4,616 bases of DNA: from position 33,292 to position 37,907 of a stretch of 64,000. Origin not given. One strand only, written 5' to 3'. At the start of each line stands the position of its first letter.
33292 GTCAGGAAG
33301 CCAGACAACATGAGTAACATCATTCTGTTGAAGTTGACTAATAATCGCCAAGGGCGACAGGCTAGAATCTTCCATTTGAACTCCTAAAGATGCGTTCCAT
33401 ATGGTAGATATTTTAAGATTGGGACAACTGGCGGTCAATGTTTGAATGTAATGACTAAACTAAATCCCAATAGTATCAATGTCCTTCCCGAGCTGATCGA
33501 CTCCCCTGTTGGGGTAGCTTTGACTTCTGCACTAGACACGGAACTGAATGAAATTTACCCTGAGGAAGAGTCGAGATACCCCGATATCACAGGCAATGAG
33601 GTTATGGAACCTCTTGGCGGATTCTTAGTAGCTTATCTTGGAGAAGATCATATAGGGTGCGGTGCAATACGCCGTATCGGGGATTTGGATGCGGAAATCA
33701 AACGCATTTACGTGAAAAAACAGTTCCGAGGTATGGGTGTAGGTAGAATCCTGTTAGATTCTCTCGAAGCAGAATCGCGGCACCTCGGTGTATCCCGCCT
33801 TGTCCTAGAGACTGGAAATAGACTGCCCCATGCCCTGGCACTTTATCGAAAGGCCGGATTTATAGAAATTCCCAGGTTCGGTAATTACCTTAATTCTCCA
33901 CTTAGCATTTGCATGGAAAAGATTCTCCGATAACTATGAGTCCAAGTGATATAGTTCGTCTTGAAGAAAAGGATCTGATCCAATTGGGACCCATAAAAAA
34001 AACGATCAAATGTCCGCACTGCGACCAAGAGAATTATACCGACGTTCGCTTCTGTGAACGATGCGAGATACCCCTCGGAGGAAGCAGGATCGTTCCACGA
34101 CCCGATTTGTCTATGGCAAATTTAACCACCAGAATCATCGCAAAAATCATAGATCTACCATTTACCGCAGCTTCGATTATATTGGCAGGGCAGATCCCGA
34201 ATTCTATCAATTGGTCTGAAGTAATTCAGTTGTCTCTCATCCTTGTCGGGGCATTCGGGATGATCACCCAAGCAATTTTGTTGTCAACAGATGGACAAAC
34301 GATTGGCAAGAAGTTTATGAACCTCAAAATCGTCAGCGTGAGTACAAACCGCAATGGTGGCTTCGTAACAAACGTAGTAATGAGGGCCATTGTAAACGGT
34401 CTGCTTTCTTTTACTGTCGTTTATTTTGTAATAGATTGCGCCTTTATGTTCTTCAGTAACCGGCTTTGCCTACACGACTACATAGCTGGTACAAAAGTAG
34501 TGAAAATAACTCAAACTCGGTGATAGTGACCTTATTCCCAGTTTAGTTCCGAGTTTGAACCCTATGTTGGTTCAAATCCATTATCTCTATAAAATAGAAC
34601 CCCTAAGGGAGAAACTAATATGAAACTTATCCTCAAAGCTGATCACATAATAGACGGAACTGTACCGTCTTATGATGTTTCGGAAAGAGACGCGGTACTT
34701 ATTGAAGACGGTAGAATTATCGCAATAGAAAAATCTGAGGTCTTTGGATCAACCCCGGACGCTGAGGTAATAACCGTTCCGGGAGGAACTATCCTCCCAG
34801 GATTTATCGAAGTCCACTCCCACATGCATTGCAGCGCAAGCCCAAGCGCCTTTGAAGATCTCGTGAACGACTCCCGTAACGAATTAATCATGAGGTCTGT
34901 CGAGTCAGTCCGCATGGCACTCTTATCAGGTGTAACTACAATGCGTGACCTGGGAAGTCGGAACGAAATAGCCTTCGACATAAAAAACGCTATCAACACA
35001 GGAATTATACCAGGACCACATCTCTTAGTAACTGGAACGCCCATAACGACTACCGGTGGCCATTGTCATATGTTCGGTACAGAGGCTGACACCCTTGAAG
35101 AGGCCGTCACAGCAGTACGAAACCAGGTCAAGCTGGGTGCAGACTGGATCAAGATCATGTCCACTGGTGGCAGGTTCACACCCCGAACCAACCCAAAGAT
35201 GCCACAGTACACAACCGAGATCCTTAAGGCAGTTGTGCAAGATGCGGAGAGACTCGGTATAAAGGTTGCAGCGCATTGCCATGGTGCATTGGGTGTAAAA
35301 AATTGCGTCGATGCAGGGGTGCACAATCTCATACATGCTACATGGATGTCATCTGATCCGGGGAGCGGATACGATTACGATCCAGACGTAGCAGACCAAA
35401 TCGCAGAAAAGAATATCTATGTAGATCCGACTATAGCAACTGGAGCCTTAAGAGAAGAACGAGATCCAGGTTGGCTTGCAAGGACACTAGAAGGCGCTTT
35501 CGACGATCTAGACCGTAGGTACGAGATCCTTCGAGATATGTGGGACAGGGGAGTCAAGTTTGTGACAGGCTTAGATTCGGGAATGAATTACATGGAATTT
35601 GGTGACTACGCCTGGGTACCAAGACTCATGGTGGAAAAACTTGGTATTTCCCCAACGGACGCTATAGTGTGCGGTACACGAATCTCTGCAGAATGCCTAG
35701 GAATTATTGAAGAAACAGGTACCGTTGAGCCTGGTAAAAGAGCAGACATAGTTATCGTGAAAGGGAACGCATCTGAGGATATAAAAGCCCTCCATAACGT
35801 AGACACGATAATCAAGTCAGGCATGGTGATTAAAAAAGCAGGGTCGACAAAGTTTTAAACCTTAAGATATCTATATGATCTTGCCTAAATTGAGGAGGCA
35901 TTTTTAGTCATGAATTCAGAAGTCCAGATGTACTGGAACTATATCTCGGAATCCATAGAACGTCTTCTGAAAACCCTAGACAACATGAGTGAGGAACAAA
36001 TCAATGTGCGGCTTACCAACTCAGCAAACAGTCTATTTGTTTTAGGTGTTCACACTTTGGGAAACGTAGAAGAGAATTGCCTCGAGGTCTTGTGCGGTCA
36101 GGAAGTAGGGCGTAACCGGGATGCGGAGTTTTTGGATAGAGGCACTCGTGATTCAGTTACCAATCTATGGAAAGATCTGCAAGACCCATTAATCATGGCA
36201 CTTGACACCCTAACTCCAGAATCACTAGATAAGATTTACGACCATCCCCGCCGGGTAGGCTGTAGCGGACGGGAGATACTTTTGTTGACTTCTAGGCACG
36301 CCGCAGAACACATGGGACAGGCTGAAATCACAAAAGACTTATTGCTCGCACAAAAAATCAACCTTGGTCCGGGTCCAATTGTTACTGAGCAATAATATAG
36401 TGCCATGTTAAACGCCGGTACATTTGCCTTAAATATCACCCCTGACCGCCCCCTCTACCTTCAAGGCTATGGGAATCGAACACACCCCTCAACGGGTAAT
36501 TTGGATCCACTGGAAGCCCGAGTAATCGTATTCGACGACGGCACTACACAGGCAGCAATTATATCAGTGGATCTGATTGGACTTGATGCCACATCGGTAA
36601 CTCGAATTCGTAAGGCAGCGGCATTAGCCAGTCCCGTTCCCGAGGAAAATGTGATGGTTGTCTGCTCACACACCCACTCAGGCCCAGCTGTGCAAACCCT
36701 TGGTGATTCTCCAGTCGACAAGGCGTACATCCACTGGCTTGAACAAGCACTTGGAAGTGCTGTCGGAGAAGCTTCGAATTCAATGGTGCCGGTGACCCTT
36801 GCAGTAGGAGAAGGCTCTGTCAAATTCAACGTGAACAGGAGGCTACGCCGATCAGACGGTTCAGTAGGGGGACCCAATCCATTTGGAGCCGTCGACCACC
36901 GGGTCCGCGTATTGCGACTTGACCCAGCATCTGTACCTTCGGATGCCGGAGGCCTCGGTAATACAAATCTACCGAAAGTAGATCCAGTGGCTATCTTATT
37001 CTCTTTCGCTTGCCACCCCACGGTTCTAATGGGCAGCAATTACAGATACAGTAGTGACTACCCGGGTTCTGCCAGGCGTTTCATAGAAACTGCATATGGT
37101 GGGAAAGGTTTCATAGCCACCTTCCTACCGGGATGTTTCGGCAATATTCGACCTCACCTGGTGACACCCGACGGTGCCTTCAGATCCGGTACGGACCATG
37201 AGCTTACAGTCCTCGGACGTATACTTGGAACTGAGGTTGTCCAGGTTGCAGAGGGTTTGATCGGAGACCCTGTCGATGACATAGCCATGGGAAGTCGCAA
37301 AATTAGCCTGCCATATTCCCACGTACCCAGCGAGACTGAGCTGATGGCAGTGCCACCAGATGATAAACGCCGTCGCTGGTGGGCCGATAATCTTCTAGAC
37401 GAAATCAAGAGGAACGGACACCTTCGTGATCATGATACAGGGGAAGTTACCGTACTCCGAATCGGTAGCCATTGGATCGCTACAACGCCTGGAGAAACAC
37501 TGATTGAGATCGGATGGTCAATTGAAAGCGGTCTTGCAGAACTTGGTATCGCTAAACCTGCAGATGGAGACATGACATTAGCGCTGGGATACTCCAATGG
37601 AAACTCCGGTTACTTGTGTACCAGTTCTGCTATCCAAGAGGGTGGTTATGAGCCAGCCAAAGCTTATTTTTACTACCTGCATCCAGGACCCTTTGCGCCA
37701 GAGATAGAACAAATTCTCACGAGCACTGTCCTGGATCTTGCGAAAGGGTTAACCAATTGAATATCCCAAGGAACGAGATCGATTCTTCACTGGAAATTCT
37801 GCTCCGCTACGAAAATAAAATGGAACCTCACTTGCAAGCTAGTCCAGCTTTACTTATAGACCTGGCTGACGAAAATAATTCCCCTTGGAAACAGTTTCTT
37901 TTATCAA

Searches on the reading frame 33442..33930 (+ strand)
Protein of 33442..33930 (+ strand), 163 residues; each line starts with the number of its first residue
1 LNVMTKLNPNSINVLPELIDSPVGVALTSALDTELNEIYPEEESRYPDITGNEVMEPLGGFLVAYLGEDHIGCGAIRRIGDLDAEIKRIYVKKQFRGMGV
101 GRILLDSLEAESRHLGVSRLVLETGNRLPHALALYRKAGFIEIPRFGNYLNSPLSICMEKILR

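Call 10: search_protein_families(library=pfam, proteins=[window:33442-33930:+], max_evalue=0.001)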
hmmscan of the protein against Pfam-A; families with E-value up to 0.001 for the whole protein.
window:33442-33930:+ (163 aa): 4 families
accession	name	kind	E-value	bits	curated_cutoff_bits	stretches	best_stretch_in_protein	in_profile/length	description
PF00583.31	Acetyltransf_1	-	1.3e-17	64.5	20.7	1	33-140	6-116/116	Acetyltransferase (GNAT) family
PF13508.13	Acetyltransf_7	-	2.4e-14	53.9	27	1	59-141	3-83/84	Acetyltransferase (GNAT) domain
PF13673.13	Acetyltransf_10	-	3.8e-09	37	23.6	1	61-143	33-110/128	Acetyltransferase (GNAT) domain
PF23209.2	IDM1_C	-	0.00036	21.1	33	1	67-125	41-99/140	Increased DNA methylation 1, C-terminal domain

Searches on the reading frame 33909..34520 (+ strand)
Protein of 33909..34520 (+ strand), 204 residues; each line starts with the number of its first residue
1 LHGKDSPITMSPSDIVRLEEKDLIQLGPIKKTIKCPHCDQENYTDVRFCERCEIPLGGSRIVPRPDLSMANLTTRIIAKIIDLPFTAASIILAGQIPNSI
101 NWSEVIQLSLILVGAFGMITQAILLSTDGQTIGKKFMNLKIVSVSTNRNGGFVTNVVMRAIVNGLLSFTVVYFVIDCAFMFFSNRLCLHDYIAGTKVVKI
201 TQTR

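Call 10: search_protein_families(library=pfam, proteins=[window:33909-34520:+], max_evalue=0.001)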
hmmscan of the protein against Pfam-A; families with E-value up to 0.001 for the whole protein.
window:33909-34520:+ (204 aa): 2 families
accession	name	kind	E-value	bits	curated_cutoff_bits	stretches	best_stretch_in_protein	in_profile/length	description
PF06271.18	RDD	-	2e-15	57.7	24.1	1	70-194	2-137/137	RDD family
PF13248.11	Zn_ribbon_3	-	0.00053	19.8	27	1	32-56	2-26/26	zinc-ribbon domain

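Call 38: search_protein_families(library=ncbifam, proteins=[window:33909-34520:+], max_evalue=0.001)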
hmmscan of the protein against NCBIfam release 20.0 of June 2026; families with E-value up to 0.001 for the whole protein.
window:33909-34520:+ (204 aa): 0 families

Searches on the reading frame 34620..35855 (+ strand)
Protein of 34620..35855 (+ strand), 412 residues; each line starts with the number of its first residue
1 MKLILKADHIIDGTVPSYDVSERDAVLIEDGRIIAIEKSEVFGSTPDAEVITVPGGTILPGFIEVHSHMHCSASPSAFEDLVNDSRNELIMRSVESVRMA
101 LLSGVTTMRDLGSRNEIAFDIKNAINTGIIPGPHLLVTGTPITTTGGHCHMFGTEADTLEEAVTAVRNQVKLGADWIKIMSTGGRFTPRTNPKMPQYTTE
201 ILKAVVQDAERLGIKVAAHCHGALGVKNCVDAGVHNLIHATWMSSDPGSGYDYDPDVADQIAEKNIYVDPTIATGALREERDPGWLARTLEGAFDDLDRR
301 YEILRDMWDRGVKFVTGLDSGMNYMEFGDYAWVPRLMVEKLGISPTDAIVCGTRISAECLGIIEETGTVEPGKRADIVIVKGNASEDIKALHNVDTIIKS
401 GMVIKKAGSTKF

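Call 10: search_protein_families(library=pfam, proteins=[window:34620-35855:+], max_evalue=0.001)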
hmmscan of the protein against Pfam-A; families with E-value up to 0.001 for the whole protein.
window:34620-35855:+ (412 aa): 2 families
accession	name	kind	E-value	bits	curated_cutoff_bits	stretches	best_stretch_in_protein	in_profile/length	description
PF01979.26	Amidohydro_1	-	1.6e-39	136.6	25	1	57-401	1-342/345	Amidohydrolase family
PF07969.17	Amidohydro_3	-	4e-11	43.5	29.7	1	165-384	219-448/472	Amidohydrolase family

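Call 38: search_protein_families(library=ncbifam, proteins=[window:34620-35855:+], max_evalue=0.001)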
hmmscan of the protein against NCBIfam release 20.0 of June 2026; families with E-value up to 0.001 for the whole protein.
window:34620-35855:+ (412 aa): 44 families (the best 25 are shown)
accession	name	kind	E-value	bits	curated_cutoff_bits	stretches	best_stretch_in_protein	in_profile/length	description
NF051886.1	XaaProDiPepCaul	equivalog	1.1e-69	235.4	500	1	5-405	2-398/398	Xaa-Pro dipeptidase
TIGR01224.1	hutI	equivalog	8.1e-14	51.2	298.15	2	303-401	274-375/377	imidazolonepropionase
NF006056.0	PRK08204.1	subfamily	4.5e-11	42.2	391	2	3-80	5-78/449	hypothetical protein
NF006689.0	PRK09237.1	equivalog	1.4e-10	40.4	371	1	3-119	5-100/383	amidohydrolase/deacetylase family metallohydrolase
NF011989.0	PRK15446.2-5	equivalog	7.2e-10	38.2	565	1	19-67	16-61/385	alpha-D-ribose 1-methylphosphonate 5-triphosphate diphosphatase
TIGR02318.1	phosphono_phnM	equivalog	2e-09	36.9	390.55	0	23-69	16-57/376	phosphonate metabolism protein PhnM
NF009060.0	PRK12394.1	equivalog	8e-09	34.7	442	1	3-77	5-73/381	metallo-dependent hydrolase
TIGR03121.1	one_C_dehyd_A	equivalog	8.2e-09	34.2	392.75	0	19-70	15-63/556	formylmethanofuran dehydrogenase subunit A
NF006679.0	PRK09228.1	subfamily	1.3e-08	34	351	0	17-69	25-79/433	guanine deaminase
NF006055.0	PRK08203.1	equivalog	2.4e-08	33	532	0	19-73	22-75/455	8-oxoguanine deaminase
NF006549.0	PRK09045.1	equivalog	2.9e-08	32.8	540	0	2-70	9-77/444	TRZ/ATZ family hydrolase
TIGR02033.1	D-hydantoinase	equivalog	7.3e-08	31.8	393.25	1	10-72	3-63/454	dihydropyrimidinase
NF011990.0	PRK15446.2-6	subfamily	8.3e-08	31.3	233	0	347-401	330-379/390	alpha-D-ribose 1-methylphosphonate 5-triphosphate diphosphatase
NF005557.0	PRK07228.1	equivalog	9.2e-08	31.2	522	0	17-69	15-65/445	5'-deoxyadenosine deaminase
NF006844.0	PRK09357.2-5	equivalog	1.4e-07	30.9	701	1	2-72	3-67/422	dihydroorotase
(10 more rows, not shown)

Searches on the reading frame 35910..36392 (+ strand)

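Call 10: search_protein_families(library=pfam, proteins=[window:35910-36392:+], max_evalue=0.001)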
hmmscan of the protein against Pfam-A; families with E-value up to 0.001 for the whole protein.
window:35910-36392:+ (161 aa): 3 families
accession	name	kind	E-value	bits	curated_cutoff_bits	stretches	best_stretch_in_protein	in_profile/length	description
PF07609.16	DUF1572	-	2e-09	37.9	23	1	21-137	23-141/163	Protein of unknown function (DUF1572)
PF04978.18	MST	-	7.6e-09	36.6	27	1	11-143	5-145/149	Mycothiol-S-transferase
PF12867.12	DinB_2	-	1.1e-07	32.8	24.8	1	13-138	3-128/128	DinB superfamily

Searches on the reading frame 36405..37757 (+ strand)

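Call 10: search_protein_families(library=pfam, proteins=[window:36405-37757:+], max_evalue=0.001)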
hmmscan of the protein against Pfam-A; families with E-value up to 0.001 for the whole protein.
window:36405-37757:+ (451 aa): 1 family
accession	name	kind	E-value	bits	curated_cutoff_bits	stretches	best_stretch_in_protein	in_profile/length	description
PF04734.18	Ceramidase_alk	-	3e-12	46.4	32.1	1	18-254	18-260/509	Neutral/alkaline non-lysosomal ceramidase, N-terminal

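Call 38: search_protein_families(library=ncbifam, proteins=[window:36405-37757:+], max_evalue=0.001)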
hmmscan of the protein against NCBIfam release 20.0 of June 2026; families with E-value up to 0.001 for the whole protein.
window:36405-37757:+ (451 aa): 1 family
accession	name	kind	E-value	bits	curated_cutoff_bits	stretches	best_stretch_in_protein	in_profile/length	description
NF041649.1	ceramidase_neut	equivalog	3.6e-08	32.1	1200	1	20-268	20-273/636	neutral ceramidase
